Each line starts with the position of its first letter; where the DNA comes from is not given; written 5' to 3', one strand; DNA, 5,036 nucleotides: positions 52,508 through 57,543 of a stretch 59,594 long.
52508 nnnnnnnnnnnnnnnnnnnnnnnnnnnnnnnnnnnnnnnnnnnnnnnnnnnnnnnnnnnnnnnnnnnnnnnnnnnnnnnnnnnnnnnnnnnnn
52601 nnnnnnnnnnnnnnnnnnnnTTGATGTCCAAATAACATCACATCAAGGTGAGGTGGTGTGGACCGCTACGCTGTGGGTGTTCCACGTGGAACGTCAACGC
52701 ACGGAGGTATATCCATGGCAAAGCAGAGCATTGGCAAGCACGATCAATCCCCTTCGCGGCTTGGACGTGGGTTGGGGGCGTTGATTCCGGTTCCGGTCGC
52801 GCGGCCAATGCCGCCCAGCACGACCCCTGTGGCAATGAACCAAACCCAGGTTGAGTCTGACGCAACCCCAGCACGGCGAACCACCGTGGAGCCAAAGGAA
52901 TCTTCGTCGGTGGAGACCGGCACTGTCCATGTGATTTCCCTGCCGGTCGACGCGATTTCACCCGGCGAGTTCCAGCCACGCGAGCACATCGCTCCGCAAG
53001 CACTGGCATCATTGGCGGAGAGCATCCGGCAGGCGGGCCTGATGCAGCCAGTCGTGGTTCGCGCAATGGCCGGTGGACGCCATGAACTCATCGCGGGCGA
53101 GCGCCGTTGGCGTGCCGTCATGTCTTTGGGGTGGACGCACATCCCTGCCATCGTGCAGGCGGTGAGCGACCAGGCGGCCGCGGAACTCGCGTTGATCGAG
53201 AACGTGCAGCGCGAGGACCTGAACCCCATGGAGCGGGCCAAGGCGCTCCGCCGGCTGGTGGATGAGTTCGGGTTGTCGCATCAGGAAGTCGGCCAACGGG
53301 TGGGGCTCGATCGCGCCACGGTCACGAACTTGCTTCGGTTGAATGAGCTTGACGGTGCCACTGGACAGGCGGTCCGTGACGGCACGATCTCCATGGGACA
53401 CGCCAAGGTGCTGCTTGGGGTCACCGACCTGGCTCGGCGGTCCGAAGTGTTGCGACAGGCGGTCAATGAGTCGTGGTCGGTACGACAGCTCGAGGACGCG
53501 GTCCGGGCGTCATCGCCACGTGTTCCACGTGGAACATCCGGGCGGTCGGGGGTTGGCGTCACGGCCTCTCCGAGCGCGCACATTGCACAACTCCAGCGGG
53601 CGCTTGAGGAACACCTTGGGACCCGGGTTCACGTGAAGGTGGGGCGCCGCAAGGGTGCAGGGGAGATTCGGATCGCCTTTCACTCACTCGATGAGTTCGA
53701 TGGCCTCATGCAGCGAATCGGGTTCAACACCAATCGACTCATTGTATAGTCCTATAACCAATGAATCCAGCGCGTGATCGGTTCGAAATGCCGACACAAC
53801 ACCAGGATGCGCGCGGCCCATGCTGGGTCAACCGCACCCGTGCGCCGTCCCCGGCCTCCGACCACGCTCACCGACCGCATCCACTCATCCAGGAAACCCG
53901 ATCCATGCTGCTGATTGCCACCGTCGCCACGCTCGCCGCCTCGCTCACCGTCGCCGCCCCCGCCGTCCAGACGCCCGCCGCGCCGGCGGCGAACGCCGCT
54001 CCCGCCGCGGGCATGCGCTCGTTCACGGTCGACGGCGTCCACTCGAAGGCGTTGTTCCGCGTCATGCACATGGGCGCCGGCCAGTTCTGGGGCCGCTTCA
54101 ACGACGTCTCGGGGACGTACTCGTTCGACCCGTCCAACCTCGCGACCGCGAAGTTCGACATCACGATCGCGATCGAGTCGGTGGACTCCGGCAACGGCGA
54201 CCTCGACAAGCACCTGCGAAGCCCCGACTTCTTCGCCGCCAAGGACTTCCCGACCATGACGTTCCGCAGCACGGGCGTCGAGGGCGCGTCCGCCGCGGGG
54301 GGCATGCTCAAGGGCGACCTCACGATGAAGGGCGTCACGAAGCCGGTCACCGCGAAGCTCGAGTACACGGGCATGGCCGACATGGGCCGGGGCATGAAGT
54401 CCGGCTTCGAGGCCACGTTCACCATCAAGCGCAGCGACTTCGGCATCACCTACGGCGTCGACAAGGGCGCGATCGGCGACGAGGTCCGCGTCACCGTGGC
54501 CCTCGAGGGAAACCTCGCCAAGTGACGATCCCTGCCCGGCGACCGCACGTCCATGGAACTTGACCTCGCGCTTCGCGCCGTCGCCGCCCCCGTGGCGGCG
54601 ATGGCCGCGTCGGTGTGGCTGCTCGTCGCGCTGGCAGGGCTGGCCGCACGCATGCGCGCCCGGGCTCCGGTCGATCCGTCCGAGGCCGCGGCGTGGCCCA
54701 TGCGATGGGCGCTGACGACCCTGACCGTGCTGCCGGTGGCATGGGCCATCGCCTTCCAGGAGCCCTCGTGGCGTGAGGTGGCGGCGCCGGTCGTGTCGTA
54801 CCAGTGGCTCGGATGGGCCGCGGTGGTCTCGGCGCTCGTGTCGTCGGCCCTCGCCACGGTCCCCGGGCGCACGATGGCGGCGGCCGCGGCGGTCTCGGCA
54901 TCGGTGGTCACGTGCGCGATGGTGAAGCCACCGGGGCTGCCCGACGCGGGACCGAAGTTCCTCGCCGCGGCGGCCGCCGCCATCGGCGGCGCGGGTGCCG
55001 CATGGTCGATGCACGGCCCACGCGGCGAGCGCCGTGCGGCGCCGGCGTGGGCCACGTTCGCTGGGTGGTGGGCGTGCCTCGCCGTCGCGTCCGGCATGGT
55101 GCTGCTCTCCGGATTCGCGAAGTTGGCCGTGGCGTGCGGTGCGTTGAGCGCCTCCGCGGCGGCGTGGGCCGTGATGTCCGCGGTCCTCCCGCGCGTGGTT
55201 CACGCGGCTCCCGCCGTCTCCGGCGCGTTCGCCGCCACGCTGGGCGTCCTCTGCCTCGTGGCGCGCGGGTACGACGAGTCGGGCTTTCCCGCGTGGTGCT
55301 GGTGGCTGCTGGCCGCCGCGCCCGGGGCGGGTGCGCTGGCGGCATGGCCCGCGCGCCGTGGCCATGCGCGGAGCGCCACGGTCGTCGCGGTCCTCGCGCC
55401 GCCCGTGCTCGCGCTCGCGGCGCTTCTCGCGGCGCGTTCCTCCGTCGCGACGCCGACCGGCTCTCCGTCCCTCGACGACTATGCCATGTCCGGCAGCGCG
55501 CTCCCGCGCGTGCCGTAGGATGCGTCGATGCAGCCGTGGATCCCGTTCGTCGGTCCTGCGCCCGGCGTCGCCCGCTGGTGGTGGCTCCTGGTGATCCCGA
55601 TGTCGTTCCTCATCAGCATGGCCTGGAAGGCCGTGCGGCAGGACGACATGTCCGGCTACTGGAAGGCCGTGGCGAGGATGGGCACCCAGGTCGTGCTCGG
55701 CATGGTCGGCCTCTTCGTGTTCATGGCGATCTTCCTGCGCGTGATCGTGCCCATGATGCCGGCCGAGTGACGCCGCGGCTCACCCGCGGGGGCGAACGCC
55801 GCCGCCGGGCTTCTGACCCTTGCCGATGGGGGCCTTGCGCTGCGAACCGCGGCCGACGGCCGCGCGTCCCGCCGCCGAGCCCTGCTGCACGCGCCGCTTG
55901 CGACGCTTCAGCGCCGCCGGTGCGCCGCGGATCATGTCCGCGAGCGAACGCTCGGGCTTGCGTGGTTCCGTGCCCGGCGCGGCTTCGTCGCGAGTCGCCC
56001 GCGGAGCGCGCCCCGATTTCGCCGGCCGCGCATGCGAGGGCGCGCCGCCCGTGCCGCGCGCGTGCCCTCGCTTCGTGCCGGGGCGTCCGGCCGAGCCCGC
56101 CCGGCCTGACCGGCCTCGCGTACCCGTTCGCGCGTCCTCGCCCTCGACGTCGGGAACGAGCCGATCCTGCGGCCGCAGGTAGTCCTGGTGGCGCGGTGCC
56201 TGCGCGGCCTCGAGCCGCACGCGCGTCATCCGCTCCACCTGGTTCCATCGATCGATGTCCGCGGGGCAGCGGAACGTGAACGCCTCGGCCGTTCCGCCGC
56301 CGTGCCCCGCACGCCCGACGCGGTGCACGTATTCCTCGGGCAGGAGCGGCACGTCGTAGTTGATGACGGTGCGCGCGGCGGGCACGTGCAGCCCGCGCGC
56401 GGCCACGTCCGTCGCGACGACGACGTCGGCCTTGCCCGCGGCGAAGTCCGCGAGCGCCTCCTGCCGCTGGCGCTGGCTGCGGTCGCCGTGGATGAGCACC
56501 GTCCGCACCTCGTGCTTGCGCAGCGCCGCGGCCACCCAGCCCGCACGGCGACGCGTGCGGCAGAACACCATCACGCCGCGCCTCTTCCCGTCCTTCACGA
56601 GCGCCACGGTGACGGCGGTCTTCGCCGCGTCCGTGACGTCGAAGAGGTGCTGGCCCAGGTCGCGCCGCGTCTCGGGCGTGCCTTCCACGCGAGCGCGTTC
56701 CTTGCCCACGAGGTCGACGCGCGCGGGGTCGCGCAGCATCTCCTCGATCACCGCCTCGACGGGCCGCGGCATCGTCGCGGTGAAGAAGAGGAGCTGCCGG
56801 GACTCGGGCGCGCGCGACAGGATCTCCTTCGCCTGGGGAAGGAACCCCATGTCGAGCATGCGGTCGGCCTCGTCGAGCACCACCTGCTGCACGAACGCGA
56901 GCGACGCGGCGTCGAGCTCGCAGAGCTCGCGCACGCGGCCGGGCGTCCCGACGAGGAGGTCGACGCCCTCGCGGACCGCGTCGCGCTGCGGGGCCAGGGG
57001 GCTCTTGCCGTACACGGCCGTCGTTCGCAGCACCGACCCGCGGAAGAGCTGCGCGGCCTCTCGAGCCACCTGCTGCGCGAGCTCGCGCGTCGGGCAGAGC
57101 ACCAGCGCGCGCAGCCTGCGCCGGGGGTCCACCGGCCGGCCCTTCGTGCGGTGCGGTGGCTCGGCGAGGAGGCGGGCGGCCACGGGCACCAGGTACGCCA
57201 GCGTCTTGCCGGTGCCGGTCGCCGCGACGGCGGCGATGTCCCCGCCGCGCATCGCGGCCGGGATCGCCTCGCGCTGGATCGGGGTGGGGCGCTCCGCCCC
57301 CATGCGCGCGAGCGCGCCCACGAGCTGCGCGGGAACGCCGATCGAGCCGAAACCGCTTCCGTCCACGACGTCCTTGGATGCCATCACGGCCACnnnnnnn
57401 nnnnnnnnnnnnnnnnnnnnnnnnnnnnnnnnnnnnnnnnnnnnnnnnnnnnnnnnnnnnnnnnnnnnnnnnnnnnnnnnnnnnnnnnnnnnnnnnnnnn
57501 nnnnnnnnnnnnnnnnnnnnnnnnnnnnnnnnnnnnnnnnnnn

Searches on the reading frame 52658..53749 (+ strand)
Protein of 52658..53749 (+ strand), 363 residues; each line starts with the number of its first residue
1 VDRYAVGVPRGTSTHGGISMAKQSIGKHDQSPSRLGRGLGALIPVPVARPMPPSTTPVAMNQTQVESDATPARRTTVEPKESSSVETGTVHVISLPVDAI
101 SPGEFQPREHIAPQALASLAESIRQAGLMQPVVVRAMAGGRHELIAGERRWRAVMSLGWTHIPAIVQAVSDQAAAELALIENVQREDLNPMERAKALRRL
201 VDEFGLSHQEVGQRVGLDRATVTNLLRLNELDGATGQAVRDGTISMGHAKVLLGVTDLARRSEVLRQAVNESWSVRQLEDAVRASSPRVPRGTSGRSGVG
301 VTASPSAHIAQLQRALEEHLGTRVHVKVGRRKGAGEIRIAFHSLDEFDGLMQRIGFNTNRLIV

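Call 78: search_protein_families(library=pfam, proteins=[window:52658-53749:+], max_evalue=0.001)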
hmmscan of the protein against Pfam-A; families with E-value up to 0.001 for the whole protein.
window:52658-53749:+ (363 aa): 5 families
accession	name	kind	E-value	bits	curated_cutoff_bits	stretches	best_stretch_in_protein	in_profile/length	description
PF17762.8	HTH_ParB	-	5e-32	110.5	22.6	1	186-284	1-99/102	ParB HTH domain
PF02195.25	ParB_N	-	1.2e-31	109.1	26.3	1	93-184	4-95/95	ParB N-terminal domain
PF23552.2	ParB_C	-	5.1e-15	55.1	23.8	1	306-355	2-50/50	ParB dimerisation domain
PF20432.4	Xre-like-HTH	-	7.5e-05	23.4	25.8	1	194-226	12-43/63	Antitoxin Xre-like helix-turn-helix domain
PF13384.12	HTH_23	-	0.00023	21.3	24.6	1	191-236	5-48/50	Homeodomain-like domain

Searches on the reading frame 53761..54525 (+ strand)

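Call 14: search_protein_families(library=ncbifam, proteins=[window:53761-54525:+], max_evalue=0.01)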
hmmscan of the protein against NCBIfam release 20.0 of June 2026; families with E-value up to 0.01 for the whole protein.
window:53761-54525:+ (254 aa): 1 family
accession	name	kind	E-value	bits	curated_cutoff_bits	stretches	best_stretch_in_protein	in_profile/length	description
NF002994.0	PRK03757.1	equivalog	6.1e-37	127.2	232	1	85-250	24-188/191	YceI family protein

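Call 15: search_protein_families(library=pfam, proteins=[window:53761-54525:+], max_evalue=0.01)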
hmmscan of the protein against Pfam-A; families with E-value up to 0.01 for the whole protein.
window:53761-54525:+ (254 aa): 1 family
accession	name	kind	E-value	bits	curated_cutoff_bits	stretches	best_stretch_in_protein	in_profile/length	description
PF04264.18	YceI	-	3.9e-48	164.1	23.7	1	88-249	1-149/150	YceI-like domain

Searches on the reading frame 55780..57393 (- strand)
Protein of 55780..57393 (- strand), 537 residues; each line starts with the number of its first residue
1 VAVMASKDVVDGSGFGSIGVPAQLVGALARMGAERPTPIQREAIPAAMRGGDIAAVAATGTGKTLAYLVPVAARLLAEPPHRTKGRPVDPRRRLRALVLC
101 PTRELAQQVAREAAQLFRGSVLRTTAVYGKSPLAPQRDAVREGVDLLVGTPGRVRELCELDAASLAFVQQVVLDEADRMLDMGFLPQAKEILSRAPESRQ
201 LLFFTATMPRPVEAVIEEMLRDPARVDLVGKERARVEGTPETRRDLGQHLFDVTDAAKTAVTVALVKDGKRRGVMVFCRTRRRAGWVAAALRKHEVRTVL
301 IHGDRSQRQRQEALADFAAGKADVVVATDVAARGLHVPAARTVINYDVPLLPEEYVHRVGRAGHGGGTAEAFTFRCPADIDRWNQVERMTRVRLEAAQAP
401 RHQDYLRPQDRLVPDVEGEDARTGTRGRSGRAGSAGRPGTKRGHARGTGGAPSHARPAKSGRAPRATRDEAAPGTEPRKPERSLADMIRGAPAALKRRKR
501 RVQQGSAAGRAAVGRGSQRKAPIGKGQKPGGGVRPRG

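Call 14: search_protein_families(library=ncbifam, proteins=[window:55780-57393:-], max_evalue=0.01)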
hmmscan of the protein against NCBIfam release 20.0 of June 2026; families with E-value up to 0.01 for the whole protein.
window:55780-57393:- (537 aa): 40 families (the best 25 are shown)
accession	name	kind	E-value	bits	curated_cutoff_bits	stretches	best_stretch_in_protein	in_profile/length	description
NF053631.1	RNA_helic_CshA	equivalog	6.9e-91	305.3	646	1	16-412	2-378/434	degradosome RNA helicase CshA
NF007882.0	PRK10590.1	equivalog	3.3e-87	293.3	743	1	15-479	3-448/456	ATP-dependent RNA helicase RhlE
NF008744.0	PRK11776.1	equivalog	2e-86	290.4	524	1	14-403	5-374/460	ATP-dependent RNA helicase DbpA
NF053711.1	RNA_heli_RhlE1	exception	5.9e-86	288.9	750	1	15-400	3-373/434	RNA helicase RhlE1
NF053710.1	RNA_heli_RhlE2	exception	9.1e-86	288.6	925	1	15-402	3-380/635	RNA helicase RhlE2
NF008394.0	PRK11192.1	equivalog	2.9e-80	270.3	507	1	19-412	9-384/441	ATP-dependent RNA helicase SrmB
NF003419.0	PRK04837.1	equivalog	4.4e-74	249.7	588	1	12-378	8-363/424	ATP-dependent RNA helicase RhlB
NF053636.1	DDHlcsCsdAPsy1082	equivalog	1.2e-72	245.1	890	1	15-525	5-483/512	DEAD/DEAH box helicase CsdA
NF003390.0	PRK04537.1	equivalog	4.6e-67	227.4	732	1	14-520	10-504/572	ATP-dependent RNA helicase RhlB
NF002340.1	PRK01297.1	equivalog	2.3e-65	220.8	564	1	14-380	2-358/372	ATP-dependent RNA helicase RhlB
NF008642.0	PRK11634.1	equivalog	5e-61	206.9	989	1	14-396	7-370/628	DEAD/DEAH family ATP-dependent RNA helicase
TIGR00614.1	recQ_fam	subfamily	1.6e-18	66.8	219.8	1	267-389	222-344/470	RecQ family ATP-dependent DNA helicase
TIGR01389.1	recQ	equivalog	3.7e-18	65.3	640.2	1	242-383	197-336/591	DNA helicase RecQ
NF008279.0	PRK11057.1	equivalog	3.8e-15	55.3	1015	1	264-381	229-346/608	ATP-dependent DNA helicase RecQ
TIGR04121.1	DEXH_lig_assoc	equivalog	8.3e-14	50.2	850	1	36-368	14-349/804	ligase-associated DNA damage response DEXH box helicase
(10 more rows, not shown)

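Call 15: search_protein_families(library=pfam, proteins=[window:55780-57393:-], max_evalue=0.01)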
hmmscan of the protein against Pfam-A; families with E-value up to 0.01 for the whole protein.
window:55780-57393:- (537 aa): 3 families
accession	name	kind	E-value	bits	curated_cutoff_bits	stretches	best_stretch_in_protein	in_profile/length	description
PF00270.35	DEAD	-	7.9e-44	149.8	26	1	37-214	1-166/167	DEAD/DEAH box helicase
PF00271.37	Helicase_C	-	5.3e-28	97.9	23.5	1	263-364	7-108/110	Helicase conserved C-terminal domain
PF04851.21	ResIII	-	1.2e-06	28.9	22.5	1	40-210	8-164/164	Type III restriction enzyme, res subunit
